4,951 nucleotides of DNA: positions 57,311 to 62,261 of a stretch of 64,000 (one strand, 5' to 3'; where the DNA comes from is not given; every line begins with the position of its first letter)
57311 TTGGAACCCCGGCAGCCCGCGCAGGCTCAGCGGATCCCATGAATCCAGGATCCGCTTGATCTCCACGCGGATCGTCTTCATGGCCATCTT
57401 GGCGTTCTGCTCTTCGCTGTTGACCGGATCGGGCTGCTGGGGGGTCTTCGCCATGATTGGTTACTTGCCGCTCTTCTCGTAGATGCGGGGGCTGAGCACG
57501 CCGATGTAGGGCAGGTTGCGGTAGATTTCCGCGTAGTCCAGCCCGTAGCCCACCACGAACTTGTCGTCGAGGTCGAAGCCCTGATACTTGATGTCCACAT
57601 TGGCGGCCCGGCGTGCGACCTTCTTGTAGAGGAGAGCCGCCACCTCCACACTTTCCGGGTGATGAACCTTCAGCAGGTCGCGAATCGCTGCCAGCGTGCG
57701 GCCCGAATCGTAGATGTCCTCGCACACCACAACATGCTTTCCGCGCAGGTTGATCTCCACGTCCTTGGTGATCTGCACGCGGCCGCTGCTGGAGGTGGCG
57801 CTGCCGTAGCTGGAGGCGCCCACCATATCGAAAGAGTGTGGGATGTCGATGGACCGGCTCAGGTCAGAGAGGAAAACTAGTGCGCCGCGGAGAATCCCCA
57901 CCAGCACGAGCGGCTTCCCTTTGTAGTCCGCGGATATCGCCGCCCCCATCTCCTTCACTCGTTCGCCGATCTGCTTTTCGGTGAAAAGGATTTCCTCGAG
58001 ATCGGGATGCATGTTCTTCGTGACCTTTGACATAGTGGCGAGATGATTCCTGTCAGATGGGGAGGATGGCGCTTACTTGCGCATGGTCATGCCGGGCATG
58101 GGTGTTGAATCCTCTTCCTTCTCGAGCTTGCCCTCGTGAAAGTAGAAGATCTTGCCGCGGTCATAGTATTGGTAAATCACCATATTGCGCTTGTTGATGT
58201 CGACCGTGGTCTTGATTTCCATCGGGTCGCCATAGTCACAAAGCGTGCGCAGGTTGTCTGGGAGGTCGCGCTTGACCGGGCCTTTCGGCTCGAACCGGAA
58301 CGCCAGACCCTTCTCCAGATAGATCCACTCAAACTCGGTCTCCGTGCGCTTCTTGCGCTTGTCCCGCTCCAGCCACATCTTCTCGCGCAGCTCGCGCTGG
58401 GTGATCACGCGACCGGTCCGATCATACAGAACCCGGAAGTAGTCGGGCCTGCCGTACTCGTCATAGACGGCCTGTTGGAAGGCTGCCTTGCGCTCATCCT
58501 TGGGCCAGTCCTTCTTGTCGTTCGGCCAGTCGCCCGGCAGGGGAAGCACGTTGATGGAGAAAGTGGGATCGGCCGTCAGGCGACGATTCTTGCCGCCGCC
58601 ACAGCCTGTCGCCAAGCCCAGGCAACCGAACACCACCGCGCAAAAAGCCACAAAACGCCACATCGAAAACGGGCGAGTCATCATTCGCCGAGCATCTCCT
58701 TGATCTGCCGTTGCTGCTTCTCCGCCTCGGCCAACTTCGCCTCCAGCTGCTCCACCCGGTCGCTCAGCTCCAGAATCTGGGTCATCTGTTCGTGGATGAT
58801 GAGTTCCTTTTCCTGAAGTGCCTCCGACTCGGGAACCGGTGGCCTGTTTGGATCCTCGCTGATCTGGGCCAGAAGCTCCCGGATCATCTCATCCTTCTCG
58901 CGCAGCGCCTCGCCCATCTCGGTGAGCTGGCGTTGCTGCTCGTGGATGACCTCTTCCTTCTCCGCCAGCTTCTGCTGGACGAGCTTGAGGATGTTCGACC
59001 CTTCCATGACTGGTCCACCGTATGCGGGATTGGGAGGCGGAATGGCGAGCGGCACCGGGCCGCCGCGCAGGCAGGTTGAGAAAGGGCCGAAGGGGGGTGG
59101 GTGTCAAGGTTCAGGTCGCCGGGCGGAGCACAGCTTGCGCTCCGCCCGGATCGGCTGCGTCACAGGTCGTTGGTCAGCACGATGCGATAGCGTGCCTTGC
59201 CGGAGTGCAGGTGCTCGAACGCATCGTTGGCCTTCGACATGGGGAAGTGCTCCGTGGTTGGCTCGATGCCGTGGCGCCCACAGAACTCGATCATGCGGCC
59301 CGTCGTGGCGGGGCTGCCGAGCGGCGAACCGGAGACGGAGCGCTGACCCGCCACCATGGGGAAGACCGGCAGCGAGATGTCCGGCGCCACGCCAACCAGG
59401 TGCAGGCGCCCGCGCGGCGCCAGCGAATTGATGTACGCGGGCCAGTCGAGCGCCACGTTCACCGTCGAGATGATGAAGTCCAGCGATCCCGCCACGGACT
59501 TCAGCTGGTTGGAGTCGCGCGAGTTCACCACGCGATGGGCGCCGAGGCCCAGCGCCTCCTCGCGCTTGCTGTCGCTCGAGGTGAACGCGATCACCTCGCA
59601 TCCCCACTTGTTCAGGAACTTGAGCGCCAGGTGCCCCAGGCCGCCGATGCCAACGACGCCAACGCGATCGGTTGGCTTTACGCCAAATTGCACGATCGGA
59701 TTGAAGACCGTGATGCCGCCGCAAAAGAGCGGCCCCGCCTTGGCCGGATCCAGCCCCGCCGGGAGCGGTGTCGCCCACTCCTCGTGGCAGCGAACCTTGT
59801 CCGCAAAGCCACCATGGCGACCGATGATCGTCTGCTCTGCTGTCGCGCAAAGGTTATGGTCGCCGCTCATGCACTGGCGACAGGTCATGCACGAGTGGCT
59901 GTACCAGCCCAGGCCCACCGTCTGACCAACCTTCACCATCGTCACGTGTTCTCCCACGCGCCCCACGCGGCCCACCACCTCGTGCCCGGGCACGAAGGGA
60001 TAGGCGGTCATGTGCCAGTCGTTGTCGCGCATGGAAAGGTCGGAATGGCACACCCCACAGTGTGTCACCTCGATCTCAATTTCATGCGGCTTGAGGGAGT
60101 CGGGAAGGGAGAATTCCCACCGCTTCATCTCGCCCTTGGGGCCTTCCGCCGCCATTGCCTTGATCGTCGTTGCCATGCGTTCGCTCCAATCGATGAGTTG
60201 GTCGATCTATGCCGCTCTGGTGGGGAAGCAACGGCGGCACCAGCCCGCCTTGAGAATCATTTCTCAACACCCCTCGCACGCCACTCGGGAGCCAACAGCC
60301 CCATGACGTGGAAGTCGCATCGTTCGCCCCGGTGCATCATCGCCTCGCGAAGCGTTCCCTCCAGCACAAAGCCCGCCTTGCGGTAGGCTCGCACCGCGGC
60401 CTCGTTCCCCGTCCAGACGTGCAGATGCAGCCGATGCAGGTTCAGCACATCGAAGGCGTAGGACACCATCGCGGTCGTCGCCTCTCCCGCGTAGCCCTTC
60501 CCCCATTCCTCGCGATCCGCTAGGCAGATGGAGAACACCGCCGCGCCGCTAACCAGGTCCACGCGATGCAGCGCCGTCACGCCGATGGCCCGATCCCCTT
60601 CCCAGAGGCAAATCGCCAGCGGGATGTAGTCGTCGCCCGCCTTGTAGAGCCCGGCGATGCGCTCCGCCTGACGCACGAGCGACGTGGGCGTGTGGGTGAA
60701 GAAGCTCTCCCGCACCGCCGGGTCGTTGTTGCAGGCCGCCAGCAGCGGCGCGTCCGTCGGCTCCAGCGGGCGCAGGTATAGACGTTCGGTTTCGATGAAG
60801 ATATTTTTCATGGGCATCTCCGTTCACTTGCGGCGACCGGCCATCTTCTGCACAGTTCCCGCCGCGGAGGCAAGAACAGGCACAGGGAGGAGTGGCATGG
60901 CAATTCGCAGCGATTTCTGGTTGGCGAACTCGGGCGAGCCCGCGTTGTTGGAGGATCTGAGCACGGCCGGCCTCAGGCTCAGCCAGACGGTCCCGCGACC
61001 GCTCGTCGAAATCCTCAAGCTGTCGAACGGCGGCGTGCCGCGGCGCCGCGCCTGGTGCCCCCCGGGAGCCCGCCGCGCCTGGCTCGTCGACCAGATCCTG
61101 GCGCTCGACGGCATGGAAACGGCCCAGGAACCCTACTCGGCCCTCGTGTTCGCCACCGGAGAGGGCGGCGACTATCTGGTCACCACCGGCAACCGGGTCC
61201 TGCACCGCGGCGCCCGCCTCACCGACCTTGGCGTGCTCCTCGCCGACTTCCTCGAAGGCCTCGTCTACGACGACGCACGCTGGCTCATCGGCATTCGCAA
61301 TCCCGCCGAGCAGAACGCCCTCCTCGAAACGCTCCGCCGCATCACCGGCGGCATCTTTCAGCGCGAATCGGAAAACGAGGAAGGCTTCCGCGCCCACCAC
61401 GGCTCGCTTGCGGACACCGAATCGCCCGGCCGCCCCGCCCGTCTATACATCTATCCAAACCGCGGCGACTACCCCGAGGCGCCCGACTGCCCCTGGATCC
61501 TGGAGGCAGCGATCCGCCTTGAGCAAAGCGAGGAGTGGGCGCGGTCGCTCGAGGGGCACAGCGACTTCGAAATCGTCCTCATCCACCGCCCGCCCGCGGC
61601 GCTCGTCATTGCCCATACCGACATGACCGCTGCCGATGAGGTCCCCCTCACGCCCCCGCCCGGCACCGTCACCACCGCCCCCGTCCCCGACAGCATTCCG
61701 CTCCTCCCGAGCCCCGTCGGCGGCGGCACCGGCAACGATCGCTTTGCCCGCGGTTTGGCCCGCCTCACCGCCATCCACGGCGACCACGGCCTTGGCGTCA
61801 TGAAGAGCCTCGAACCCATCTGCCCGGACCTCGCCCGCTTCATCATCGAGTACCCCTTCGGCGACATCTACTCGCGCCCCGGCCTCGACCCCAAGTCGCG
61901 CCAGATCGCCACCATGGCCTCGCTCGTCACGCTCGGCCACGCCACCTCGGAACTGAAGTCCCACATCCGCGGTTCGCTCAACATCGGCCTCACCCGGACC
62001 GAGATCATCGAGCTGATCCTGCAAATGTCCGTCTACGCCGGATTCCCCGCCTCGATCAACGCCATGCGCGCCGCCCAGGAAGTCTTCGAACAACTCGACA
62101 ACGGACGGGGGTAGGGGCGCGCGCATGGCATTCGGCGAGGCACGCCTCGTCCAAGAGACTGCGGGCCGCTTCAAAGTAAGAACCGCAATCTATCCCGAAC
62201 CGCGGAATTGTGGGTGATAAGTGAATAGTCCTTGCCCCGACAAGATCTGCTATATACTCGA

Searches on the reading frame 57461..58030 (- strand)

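Call 42: search_protein_families(library=ncbifam, proteins=[window:57461-58030:-], max_evalue=0.00001)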
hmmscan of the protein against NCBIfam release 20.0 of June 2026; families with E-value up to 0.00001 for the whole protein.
window:57461-58030:- (189 aa): 4 families
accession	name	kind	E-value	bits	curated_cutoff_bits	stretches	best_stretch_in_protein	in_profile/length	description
TIGR01203.1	HGPRTase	equivalog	2.5e-53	180.2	150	1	14-179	1-166/167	hypoxanthine phosphoribosyltransferase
NF006605.0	PRK09162.1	equivalog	2.1e-35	121.8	181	1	13-179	15-180/183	hypoxanthine-guanine phosphoribosyltransferase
NF006613.0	PRK09177.1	equivalog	4.2e-08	32.9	138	1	42-121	36-110/159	xanthine phosphoribosyltransferase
NF003545.0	PRK05205.1-1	equivalog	2e-06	27.3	140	1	31-136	20-129/171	bifunctional pyr operon transcriptional regulator/uracil phosphoribosyltransferase PyrR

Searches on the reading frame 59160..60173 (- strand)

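Call 42: search_protein_families(library=ncbifam, proteins=[window:59160-60173:-], max_evalue=0.00001)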
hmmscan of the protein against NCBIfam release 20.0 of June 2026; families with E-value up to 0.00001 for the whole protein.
window:59160-60173:- (337 aa): 24 families
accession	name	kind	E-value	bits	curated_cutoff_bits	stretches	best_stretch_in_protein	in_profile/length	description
NF047908.1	AldhRedAhr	equivalog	2.6e-152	506.5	470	1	2-334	2-334/335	NADPH-dependent aldehyde reductase Ahr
NF006940.0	PRK09422.1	equivalog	2.2e-47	161.7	344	1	26-333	21-333/338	alcohol dehydrogenase AdhP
TIGR02822.1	adh_fam_2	subfamily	4.6e-39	134.4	283.5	1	28-328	26-323/329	zinc-binding alcohol dehydrogenase family protein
TIGR03451.1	mycoS_dep_FDH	equivalog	2.9e-29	102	512.9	1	19-269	17-287/358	S-(hydroxymethyl)mycothiol dehydrogenase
NF010344.0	PRK13771.1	subfamily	1.4e-27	96.6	349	1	12-334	9-332/334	putative alcohol dehydrogenase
TIGR03989.1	Rxyl_3153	subfamily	1.6e-26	93.4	440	2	25-121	22-117/370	NDMA-dependent alcohol dehydrogenase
NF041097.1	keto_inos_dh_IolM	equivalog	2.8e-26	92.1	450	1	20-228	44-268/389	scyllo-inosose 3-dehydrogenase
NF003808.0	PRK05396.1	equivalog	2.6e-22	79.2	380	1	22-231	19-227/341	L-threonine 3-dehydrogenase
NF041172.1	AcrlCoa_red_Thmprot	equivalog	2.1e-21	76.2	500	1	10-264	7-260/334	acryloyl-CoA reductase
TIGR03201.1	dearomat_had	equivalog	6e-21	74.9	338.65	1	15-222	10-221/349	6-hydroxycyclohex-1-ene-1-carbonyl-CoA dehydrogenase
TIGR00692.1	tdh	equivalog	3e-20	72.5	458.35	1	23-265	18-265/340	L-threonine 3-dehydrogenase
TIGR02818.1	adh_III_F_hyde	equivalog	1.2e-19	70.6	543.95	1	28-115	25-111/368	S-(hydroxymethyl)glutathione dehydrogenase/class III alcohol dehydrogenase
TIGR02824.1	quinone_pig3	subfamily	5.5e-18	65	296.8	1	120-283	91-262/325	putative NAD(P)H quinone oxidoreductase, PIG3 family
TIGR03366.1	HpnZ_proposed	hypoth_equivalog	1.7e-17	63.6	328.1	1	26-272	2-265/315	putative phosphonate catabolism associated alcohol dehydrogenase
NF007642.0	PRK10309.1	equivalog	2.8e-17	63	550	1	13-262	9-261/347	galactitol-1-phosphate 5-dehydrogenase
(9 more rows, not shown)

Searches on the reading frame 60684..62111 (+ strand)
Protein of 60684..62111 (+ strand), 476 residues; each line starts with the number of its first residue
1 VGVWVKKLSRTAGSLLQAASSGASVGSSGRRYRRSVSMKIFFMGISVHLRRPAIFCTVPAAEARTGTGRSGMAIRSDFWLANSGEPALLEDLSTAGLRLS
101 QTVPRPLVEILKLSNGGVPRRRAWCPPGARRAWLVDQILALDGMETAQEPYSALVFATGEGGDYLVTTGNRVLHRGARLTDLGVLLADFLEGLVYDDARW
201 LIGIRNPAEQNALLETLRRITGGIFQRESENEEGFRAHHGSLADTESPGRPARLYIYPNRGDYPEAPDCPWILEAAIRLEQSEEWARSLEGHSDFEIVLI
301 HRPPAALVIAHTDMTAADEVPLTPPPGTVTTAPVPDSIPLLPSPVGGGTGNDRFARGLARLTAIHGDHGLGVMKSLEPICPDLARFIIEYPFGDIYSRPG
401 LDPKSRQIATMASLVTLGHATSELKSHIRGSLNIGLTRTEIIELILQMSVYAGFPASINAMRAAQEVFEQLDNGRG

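Call 42: search_protein_families(library=ncbifam, proteins=[window:60684-62111:+], max_evalue=0.00001)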
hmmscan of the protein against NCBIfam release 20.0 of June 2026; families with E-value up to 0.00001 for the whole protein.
window:60684-62111:+ (476 aa): 3 families
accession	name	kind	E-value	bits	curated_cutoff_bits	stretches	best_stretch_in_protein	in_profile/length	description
NF051488.1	bifunc_PcaDC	exception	1.2e-24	87.2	390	1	350-469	255-374/375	bifunctional 3-oxoadipate enol-lactonase/4-carboxymuconolactone decarboxylase PcaDC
TIGR02425.1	decarb_PcaC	equivalog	1.9e-21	76.4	155.7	1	351-471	2-122/123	4-carboxymuconolactone decarboxylase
NF051487.1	bifunc_PcaCD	exception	7.2e-15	55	430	1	351-470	3-126/413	bifunctional 4-carboxymuconolactone decarboxylase/3-oxoadipate enol-lactonase PcaCD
